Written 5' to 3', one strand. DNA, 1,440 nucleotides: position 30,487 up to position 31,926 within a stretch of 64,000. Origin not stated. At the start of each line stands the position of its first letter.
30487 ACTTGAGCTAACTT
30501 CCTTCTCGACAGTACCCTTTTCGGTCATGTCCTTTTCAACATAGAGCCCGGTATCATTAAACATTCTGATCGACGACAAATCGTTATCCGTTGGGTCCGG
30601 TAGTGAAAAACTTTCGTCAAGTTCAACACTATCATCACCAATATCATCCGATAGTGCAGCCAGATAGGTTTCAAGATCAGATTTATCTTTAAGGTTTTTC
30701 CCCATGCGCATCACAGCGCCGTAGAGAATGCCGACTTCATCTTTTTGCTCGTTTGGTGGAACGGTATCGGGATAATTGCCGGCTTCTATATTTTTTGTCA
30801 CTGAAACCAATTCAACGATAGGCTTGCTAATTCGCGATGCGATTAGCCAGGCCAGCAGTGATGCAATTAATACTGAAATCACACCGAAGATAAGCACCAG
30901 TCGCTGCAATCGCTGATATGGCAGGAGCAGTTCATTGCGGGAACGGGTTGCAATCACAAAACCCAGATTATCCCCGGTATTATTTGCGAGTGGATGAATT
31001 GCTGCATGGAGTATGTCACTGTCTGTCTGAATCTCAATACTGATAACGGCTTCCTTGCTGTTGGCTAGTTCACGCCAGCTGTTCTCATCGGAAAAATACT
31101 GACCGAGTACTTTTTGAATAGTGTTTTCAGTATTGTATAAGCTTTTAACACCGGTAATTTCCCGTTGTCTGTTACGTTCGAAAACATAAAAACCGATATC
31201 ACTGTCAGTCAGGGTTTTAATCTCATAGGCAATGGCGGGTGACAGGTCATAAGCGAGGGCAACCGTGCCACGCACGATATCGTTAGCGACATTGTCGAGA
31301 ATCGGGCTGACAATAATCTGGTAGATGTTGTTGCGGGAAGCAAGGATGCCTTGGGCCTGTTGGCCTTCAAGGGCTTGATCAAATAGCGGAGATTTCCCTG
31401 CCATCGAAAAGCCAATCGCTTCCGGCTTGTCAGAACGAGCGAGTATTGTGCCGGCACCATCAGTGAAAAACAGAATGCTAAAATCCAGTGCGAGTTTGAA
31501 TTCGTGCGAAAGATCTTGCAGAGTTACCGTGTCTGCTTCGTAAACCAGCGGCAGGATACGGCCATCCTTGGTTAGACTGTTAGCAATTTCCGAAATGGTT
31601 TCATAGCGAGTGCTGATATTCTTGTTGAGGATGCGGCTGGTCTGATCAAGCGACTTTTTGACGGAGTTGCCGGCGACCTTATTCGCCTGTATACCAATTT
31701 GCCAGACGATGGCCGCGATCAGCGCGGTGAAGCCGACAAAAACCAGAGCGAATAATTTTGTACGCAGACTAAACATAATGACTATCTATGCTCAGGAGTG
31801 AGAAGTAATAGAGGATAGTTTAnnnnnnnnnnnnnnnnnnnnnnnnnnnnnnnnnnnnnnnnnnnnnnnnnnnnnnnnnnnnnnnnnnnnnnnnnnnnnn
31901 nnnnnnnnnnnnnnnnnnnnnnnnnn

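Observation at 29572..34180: Operon of an OM barrel, a cupredoxin lipoprotein and a sensor-HAMP Ser/Thr kinase: candidate envelope-spanning signalling system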

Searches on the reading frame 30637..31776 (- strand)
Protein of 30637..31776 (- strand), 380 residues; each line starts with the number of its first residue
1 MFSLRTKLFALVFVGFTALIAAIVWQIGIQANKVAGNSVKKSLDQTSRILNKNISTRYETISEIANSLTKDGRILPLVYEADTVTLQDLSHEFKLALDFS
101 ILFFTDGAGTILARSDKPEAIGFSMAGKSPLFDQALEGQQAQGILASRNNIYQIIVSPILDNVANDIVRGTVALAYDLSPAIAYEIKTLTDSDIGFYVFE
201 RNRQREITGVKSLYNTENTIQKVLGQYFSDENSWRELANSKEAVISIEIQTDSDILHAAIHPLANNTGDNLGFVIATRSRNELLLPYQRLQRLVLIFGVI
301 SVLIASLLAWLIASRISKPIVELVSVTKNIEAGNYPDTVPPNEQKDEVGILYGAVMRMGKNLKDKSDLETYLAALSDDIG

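Call 17: find_homologous_proteins(query=window:30637-31776:-)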
Query window:30637-31776:- (380 aa): 5 proteins with E <= 0.001 among 5760 candidates.
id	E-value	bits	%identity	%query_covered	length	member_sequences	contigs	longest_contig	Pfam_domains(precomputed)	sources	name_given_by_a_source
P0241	2.6e-120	420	53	99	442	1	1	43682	PF00672.31,PF05228.20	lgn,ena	-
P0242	2.2e-87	312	45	88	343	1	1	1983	PF02743.25,PF14827.13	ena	-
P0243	3.1e-72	262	51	70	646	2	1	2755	PF07714.24,PF00069.32,PF03109.23,PF14531.13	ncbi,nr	ncbi:MAG: protein kinase, partial [Sinobacterium sp.]|nr:protein kinase [Sinobacterium sp.]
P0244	2.3e-62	229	53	54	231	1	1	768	PF02743.25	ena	-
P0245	2.7e-58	216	54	53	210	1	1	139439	PF02743.25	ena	-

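Call 25: search_protein_representatives(protein=window:30637-31776:-)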
Query: 380 residues. Proteins with E-value up to 0.001 (for the whole library): 1340; up to 1e-10: 217; up to 1e-30: 32. The best 150 are listed.
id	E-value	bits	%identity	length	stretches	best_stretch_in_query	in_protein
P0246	8.3e-133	459.4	58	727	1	1-378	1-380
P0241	8.2e-121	419.9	53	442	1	2-379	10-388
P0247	3.1e-119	414.7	52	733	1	2-379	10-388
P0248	1.3e-101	356.8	47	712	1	1-378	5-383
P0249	2.8e-98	345.9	44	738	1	3-378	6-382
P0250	4.1e-96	338.7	46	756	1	2-377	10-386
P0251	7.6e-95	334.5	45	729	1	2-377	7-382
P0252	9.9e-93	327.6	44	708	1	2-379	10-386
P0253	4.4e-87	309.0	43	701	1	2-378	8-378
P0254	2.1e-84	300.2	41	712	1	2-379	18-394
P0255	1.4e-83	297.5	40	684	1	19-378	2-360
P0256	6.0e-80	285.6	41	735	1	2-378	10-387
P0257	1.3e-76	274.6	41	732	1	2-377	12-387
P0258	3.7e-75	269.8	39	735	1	2-377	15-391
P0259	1.9e-71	257.6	40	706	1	2-378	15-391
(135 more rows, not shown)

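Call 33: search_protein_families(library=pfam, alignment_id=A4, max_evalue=0.00001)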
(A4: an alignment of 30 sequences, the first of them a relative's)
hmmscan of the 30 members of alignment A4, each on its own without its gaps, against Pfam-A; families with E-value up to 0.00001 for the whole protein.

A. member 1, P0276 (601 aa): 4 families
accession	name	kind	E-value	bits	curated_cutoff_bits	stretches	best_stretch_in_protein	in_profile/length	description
PF00672.30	HAMP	-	1.5e-12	48.1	25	1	312-364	1-53/53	HAMP domain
PF00211.25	Guanylate_cyc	-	1.2e-08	35.2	21.9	1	393-541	6-156/183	Adenylate and Guanylate cyclase catalytic domain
PF17203.10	sCache_3_2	-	4.4e-07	30.5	28.4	1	69-195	9-131/140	Single cache domain 3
PF14827.12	dCache_3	-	3.8e-06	27.1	25.7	1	64-275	16-229/239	Double sensory domain of two-component sensor kinase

B. families by the number of members that match (of 30 scanned): 19 families
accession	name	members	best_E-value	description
PF00672.30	HAMP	29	3.8e-19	HAMP domain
PF14827.12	dCache_3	21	5.5e-18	Double sensory domain of two-component sensor kinase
PF17203.10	sCache_3_2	8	1.1e-15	Single cache domain 3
PF00211.25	Guanylate_cyc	6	1.5e-27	Adenylate and Guanylate cyclase catalytic domain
PF02518.31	HATPase_c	5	4.5e-31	Histidine kinase-, DNA gyrase B-, and HSP90-like ATPase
PF00015.26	MCPsignal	4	1.1e-46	Methyl-accepting chemotaxis protein (MCP) signalling domain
PF00512.31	HisKA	4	6e-25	His Kinase A (phospho-acceptor) domain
PF13185.12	GAF_2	4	4.4e-16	GAF domain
PF00990.26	GGDEF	3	5.2e-48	Diguanylate cyclase, GGDEF domain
PF01590.32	GAF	3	3.6e-13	GAF domain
PF07228.17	SpoIIE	2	9.5e-54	Stage II sporulation protein E (SpoIIE)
PF02743.24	dCache_1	2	3.4e-10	Cache domain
PF13492.12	GAF_3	2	1.6e-07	GAF domain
PF05228.19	CHASE4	2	2.2e-06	CHASE4 domain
PF00563.25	EAL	1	5.8e-72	EAL domain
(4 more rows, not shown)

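Call 82: search_solved_structures(query=window:30637-31776:-, max_evalue=1)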
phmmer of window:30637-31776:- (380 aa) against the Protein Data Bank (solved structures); distinct sequences matched with E-value up to 1: 17.
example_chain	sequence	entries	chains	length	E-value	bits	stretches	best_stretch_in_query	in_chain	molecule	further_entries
3zrw_B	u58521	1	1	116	9.6e-06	28.3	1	314-378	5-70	AF1503 PROTEIN, OSMOLARITY SENSOR PROTEIN ENVZ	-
2lfr_A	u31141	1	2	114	1.6e-05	27.7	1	313-378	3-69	HAMP domain-containing protein, Osmolarity sensor protein EnzV chimera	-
3zrw_A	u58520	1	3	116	2.5e-05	27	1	314-378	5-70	AF1503 PROTEIN, OSMOLARITY SENSOR PROTEIN ENVZ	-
2lfs_A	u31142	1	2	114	2.9e-05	26.8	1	313-378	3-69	HAMP domain-containing protein, Osmolarity sensor protein EnzV chimera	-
4gn0_A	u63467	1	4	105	4.2e-05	26.3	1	288-364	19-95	Hamp domain of AF1503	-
3zcc_A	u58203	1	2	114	4.4e-05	26.2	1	314-378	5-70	HAMP, OSMOLARITY SENSOR PROTEIN ENVZ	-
3zrx_A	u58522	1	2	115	4.6e-05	26.1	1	314-378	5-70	AF1503 PROTEIN, OSMOLARITY SENSOR PROTEIN ENVZ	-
3zrv_A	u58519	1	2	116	4.7e-05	26.1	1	314-378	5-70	HAMP, OSMOLARITY SENSOR PROTEIN ENVZ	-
4cti_A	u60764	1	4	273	0.00031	23.4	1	314-378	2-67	OSMOLARITY SENSOR PROTEIN ENVZ, AF1503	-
4cq4_A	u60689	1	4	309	0.00039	23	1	288-364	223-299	ENGINEERED VERSION OF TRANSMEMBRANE RECEPTOR AF1503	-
2y21_A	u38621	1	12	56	0.00043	22.9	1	314-363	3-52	HAMP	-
2l7h_A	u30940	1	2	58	0.00044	22.9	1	314-363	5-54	Uncharacterized protein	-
2y20_A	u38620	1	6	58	0.0006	22.5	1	314-363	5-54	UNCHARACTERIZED PROTEIN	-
2l7i_A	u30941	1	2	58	0.00083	22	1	314-363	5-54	Uncharacterized protein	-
2y0q_A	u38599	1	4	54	0.00084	22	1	314-363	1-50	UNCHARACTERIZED PROTEIN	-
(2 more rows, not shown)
